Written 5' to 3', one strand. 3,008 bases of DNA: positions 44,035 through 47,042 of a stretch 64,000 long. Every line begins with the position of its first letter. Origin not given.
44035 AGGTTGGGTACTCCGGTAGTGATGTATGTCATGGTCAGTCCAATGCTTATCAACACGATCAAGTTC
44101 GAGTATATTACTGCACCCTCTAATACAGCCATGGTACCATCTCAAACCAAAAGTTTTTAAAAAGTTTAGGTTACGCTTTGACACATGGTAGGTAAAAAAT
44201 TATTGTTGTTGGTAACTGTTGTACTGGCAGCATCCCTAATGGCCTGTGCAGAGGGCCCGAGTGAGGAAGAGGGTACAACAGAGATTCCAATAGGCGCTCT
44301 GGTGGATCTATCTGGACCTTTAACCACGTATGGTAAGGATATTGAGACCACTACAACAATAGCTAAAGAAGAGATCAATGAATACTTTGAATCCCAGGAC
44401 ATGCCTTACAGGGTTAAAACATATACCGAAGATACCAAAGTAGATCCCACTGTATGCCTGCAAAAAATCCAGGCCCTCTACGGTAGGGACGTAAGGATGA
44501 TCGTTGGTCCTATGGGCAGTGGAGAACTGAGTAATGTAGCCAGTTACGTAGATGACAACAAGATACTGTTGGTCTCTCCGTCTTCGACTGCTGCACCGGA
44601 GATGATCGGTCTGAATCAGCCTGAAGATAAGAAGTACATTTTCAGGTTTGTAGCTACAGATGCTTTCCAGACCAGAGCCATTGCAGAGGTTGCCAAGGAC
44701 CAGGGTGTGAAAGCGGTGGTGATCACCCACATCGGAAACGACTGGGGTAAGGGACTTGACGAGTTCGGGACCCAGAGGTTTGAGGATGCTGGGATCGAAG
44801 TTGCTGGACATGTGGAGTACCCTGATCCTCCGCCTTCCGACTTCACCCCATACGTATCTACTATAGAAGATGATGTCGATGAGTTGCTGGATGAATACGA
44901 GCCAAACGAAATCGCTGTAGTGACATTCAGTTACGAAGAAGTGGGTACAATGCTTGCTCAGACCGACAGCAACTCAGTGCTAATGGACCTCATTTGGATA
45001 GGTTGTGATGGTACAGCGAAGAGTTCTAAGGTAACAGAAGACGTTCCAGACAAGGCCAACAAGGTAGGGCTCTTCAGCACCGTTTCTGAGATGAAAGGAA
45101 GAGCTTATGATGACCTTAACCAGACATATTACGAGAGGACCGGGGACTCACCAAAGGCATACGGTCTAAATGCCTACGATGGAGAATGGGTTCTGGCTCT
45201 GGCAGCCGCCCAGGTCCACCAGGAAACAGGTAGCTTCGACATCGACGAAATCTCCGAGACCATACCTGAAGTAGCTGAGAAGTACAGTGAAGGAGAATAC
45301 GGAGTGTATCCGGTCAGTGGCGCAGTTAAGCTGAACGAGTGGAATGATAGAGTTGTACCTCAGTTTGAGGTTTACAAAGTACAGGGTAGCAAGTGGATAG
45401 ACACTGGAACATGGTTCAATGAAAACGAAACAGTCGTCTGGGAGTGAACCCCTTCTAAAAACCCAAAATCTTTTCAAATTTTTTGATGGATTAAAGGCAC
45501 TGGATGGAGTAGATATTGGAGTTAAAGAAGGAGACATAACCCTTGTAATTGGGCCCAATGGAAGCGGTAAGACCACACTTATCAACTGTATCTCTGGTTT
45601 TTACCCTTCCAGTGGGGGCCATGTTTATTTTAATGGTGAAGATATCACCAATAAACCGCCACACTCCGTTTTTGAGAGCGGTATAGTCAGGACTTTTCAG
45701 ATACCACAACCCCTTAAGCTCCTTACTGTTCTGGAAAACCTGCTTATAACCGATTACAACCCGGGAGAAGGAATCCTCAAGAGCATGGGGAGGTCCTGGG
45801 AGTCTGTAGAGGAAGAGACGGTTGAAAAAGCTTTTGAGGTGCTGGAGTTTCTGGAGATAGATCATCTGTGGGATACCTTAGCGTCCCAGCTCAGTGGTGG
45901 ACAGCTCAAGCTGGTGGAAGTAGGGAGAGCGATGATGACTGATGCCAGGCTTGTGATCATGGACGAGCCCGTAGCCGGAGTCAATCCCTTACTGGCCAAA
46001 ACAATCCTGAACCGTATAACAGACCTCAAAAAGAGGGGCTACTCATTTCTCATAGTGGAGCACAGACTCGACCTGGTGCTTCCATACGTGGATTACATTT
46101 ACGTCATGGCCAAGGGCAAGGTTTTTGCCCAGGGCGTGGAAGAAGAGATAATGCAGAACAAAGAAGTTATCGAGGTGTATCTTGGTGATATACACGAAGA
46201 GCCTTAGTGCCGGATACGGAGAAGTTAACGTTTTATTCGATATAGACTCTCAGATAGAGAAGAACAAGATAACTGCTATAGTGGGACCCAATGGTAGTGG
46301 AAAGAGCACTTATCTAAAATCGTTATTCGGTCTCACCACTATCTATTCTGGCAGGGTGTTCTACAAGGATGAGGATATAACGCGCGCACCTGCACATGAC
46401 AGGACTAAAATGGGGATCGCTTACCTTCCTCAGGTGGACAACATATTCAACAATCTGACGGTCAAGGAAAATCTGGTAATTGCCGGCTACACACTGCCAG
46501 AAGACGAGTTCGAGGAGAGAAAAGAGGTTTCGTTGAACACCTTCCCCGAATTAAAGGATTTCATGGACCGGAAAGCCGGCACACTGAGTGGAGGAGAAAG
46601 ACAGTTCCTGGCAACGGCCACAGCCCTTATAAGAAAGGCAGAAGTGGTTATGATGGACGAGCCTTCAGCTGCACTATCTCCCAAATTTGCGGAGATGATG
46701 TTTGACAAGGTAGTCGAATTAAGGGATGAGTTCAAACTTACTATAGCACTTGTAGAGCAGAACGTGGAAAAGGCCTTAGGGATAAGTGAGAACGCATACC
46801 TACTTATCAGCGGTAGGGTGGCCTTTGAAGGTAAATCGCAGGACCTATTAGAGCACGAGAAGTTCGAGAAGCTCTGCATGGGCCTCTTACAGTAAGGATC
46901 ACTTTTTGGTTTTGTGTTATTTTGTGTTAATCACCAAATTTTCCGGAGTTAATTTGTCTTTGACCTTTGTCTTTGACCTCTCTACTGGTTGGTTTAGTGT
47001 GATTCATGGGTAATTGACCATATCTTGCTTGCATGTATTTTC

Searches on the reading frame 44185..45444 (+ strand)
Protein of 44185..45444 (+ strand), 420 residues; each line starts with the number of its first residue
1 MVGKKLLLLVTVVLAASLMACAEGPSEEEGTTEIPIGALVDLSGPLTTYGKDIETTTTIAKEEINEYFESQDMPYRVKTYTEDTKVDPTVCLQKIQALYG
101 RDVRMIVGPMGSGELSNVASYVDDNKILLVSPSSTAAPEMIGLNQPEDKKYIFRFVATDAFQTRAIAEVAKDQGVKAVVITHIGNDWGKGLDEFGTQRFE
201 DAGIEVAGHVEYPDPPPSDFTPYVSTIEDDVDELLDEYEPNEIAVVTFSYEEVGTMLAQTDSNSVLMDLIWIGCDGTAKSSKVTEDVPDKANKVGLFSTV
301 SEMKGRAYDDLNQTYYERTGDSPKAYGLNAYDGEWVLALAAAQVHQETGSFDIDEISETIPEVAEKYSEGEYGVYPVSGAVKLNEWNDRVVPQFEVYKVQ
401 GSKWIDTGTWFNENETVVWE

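Call 85: search_protein_families(library=pfam, proteins=[window:44185-45444:+], max_evalue=0.00001)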
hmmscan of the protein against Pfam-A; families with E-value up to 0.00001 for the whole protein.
window:44185-45444:+ (420 aa): 2 families
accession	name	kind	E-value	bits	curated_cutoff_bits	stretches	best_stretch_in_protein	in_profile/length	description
PF13458.12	Peripla_BP_6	-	1.1e-30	107.9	31.7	1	33-356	1-304/343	Periplasmic binding protein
PF01094.35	ANF_receptor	-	6.6e-28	98.2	25.4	1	60-402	9-353/353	Receptor family ligand binding region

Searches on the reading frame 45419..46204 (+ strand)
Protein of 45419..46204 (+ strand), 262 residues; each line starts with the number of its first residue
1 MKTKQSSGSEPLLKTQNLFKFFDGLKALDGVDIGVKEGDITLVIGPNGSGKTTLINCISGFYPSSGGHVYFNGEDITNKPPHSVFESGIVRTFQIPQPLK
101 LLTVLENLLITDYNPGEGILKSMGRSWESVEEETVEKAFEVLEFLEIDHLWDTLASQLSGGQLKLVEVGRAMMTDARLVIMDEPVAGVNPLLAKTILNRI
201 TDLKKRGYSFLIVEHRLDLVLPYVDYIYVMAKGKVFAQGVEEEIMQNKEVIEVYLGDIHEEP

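Call 85: search_protein_families(library=pfam, proteins=[window:45419-46204:+], max_evalue=0.00001)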
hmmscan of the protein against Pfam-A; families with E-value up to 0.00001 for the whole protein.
window:45419-46204:+ (262 aa): 3 families
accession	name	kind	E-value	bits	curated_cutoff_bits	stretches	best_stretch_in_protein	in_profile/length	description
PF00005.33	ABC_tran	-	3.3e-27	96.2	25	1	28-186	1-137/137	ABC transporter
PF13304.12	AAA_21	-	1.6e-10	42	27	0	40-86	1-61/304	AAA domain, putative AbiEii toxin, Type IV TA system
PF13476.12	AAA_23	-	3.4e-06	28.3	27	1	35-59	17-40/201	AAA domain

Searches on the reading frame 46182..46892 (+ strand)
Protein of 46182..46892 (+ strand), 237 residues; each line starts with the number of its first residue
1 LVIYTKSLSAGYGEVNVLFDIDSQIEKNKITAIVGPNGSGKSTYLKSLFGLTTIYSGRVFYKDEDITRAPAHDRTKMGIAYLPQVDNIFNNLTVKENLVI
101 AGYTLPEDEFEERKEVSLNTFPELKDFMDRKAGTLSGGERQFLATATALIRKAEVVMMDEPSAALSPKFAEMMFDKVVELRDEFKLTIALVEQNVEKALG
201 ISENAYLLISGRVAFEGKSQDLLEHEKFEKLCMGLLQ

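Call 85: search_protein_families(library=pfam, proteins=[window:46182-46892:+], max_evalue=0.00001)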
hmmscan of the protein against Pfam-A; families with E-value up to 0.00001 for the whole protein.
window:46182-46892:+ (237 aa): 3 families
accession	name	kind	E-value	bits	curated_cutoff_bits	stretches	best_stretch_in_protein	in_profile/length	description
PF00005.33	ABC_tran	-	3.5e-29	102.6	25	1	20-162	3-136/137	ABC transporter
PF13304.12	AAA_21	-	4e-09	37.4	27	0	30-51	1-22/304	AAA domain, putative AbiEii toxin, Type IV TA system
PF02463.25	SMC_N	-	2.4e-07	30.8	40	1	28-196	24-203/220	RecF/RecN/SMC N terminal domain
